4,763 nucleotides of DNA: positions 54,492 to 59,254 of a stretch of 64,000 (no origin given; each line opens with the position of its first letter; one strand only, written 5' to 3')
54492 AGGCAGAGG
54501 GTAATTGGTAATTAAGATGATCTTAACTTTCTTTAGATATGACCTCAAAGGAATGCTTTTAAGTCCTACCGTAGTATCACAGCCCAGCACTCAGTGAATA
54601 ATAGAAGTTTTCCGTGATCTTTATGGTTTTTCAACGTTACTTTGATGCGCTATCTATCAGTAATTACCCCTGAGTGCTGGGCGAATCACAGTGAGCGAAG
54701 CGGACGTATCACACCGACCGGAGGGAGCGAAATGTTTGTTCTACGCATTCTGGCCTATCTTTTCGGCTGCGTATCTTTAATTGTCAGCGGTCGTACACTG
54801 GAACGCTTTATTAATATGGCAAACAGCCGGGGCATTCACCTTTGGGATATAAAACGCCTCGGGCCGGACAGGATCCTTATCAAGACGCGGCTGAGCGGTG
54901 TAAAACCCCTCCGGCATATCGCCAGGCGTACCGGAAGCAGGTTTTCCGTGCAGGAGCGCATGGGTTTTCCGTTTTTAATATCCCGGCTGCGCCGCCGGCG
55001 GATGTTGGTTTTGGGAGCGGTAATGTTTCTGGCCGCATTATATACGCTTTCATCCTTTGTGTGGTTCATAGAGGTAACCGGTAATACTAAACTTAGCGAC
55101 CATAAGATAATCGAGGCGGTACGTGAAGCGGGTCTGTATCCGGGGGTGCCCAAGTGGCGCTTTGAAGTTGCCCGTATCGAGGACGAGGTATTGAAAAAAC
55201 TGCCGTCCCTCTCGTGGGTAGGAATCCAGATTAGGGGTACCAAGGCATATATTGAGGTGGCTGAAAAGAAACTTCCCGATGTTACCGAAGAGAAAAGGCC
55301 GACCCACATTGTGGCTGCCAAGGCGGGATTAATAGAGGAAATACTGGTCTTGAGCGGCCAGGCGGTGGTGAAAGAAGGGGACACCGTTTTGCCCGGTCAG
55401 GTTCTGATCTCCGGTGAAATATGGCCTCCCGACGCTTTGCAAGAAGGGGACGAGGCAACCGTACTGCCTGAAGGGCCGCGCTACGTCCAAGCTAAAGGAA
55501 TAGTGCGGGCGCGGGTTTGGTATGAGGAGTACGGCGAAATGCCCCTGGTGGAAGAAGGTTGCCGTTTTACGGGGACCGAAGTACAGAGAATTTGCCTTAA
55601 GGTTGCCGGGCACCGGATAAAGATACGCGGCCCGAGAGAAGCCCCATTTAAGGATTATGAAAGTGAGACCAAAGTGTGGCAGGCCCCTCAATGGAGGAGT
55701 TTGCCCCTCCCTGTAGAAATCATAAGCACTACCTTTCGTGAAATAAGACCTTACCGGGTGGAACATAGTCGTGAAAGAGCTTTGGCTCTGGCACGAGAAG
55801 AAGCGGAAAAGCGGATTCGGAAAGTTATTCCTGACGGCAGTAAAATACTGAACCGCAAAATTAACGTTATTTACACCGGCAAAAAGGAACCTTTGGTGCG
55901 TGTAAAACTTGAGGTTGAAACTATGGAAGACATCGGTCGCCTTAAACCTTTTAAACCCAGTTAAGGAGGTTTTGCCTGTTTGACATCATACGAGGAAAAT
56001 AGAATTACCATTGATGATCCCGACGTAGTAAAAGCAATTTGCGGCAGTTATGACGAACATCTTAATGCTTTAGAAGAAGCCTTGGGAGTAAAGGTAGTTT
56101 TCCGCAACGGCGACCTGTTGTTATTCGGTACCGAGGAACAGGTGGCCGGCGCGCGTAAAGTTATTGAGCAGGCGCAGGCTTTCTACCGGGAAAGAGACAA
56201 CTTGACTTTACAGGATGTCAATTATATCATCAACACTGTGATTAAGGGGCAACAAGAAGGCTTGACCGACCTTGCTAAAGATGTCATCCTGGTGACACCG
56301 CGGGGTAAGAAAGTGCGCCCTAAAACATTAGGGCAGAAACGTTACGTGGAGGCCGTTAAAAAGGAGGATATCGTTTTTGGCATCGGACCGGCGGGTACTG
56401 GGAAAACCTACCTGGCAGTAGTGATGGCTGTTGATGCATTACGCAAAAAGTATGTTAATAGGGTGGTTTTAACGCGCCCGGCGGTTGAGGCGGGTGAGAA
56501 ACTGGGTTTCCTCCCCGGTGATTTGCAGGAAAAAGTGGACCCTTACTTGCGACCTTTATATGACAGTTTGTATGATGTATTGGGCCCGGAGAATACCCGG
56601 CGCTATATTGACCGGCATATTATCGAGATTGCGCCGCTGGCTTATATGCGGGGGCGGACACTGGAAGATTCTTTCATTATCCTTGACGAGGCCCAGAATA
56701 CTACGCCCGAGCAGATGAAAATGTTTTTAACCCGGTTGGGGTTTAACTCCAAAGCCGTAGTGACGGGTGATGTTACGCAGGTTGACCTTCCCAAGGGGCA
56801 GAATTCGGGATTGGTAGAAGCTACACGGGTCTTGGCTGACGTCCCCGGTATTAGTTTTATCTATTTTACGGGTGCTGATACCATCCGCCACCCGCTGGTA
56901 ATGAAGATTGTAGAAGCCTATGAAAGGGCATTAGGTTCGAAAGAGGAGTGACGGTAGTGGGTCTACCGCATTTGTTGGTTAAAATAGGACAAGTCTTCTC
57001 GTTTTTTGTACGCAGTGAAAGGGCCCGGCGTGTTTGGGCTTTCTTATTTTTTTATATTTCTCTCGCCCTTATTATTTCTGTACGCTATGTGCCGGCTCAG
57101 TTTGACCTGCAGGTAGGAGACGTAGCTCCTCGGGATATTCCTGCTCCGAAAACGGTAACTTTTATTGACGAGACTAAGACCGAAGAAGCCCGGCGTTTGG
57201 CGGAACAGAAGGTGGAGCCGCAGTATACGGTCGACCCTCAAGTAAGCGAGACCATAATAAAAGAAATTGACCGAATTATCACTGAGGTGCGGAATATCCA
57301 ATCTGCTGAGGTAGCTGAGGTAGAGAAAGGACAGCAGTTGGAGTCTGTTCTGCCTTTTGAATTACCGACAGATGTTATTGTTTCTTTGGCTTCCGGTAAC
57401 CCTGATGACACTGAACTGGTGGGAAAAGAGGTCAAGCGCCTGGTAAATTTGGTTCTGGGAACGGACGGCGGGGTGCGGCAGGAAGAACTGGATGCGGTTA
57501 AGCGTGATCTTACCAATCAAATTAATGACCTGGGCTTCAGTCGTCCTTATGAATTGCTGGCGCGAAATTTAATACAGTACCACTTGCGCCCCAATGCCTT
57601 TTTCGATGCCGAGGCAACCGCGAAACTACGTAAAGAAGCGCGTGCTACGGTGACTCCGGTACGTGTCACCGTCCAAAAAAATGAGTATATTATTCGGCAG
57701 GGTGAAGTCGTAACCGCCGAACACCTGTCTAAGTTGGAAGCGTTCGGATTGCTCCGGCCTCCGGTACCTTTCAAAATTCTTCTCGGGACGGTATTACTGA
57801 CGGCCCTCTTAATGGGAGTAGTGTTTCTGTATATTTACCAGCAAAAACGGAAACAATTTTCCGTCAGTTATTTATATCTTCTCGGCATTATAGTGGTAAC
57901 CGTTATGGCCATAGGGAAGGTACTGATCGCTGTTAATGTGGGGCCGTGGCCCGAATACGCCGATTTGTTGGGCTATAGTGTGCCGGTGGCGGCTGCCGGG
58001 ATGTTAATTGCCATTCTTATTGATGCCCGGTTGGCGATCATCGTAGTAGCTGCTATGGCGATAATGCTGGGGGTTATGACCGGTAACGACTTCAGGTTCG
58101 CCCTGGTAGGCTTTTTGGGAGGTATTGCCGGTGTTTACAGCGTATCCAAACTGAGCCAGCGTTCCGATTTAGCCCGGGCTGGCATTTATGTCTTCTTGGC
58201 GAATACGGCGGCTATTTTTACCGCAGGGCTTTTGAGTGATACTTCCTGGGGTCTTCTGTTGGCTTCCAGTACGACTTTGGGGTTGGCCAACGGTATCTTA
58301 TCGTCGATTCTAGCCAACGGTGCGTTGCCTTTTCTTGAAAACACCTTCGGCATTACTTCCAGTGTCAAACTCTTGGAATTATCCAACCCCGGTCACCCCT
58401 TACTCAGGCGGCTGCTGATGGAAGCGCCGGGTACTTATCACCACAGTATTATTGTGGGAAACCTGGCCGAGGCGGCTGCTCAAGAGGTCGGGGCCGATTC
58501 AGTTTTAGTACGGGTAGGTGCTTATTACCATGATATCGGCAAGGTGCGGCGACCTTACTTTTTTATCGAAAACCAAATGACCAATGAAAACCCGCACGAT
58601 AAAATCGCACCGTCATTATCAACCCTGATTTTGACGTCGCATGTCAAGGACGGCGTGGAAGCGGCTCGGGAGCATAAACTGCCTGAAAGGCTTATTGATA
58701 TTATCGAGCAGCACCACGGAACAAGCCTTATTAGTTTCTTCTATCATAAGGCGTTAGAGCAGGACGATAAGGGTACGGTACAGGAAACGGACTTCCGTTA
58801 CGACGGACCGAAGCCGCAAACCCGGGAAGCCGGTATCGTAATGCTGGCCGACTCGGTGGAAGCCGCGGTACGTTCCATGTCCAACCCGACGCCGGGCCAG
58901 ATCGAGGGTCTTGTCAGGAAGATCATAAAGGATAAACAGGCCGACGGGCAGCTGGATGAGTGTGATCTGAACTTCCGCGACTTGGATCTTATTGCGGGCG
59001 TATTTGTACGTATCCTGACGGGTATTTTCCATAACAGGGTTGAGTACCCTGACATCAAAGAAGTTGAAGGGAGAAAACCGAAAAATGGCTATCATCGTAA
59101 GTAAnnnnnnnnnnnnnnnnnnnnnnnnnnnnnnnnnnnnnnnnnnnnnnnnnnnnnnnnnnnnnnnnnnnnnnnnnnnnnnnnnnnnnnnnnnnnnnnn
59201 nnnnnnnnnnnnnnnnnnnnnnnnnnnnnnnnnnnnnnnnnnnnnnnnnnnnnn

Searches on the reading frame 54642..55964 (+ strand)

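Call 32: search_protein_families(library=ncbifam, proteins=[window:54642-55964:+], max_evalue=1e-10)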
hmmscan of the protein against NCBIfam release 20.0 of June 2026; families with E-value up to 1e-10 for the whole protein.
window:54642-55964:+ (440 aa): 1 family
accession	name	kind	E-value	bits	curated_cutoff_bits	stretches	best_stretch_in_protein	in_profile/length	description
TIGR02876.1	spore_yqfD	equivalog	7e-99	331.4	256.7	1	38-432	3-381/382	sporulation protein YqfD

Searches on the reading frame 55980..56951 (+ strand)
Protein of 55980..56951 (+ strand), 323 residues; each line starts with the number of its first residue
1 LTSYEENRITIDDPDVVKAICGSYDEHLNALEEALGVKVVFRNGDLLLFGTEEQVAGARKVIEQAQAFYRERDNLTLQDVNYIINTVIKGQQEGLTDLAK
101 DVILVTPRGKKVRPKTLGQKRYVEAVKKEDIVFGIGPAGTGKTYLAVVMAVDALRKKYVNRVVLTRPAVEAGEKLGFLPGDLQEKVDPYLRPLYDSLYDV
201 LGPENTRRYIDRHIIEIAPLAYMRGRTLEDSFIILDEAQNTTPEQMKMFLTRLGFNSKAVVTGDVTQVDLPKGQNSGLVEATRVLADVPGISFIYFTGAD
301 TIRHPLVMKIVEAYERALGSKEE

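Call 32: search_protein_families(library=ncbifam, proteins=[window:55980-56951:+], max_evalue=1e-10)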
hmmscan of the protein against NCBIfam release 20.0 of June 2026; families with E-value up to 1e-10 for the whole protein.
window:55980-56951:+ (323 aa): 2 families
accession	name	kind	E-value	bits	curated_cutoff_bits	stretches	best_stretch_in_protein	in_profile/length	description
NF007827.1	PRK10536.1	equivalog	3.9e-64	216.5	380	1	110-314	47-253/253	phosphate starvation-inducible protein PhoH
NF053827.1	RNA5-3helPhoH2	equivalog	3e-29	102.3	680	1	132-282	240-393/427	RNA 5'-3' helicase PhoH2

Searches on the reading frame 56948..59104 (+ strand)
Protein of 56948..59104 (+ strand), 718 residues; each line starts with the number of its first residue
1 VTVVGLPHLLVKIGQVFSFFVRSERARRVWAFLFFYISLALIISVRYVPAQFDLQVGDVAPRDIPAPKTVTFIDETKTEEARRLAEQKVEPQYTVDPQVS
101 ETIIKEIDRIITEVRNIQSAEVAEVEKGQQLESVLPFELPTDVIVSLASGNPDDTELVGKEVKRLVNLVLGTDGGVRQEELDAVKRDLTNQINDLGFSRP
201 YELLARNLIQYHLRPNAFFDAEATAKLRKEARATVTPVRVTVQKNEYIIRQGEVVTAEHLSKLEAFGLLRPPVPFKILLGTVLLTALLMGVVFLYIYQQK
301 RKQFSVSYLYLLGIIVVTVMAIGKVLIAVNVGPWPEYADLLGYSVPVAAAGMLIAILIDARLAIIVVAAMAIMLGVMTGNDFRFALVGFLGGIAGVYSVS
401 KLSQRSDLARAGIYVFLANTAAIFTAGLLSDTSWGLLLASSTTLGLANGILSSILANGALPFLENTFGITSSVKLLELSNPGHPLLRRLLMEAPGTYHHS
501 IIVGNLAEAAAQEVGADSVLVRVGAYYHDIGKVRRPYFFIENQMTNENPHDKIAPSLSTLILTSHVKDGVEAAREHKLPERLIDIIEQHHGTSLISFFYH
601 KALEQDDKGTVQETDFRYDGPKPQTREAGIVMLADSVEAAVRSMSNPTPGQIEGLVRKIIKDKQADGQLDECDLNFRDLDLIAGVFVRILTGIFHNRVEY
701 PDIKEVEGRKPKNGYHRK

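Call 32: search_protein_families(library=ncbifam, proteins=[window:56948-59104:+], max_evalue=1e-10)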
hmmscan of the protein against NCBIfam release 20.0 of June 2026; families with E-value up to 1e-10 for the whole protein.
window:56948-59104:+ (718 aa): 1 family
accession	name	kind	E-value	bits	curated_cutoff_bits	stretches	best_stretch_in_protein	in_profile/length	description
TIGR00277.1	HDIG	domain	2e-25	88.4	27.6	1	493-591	2-83/84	HDIG domain-containing metalloprotein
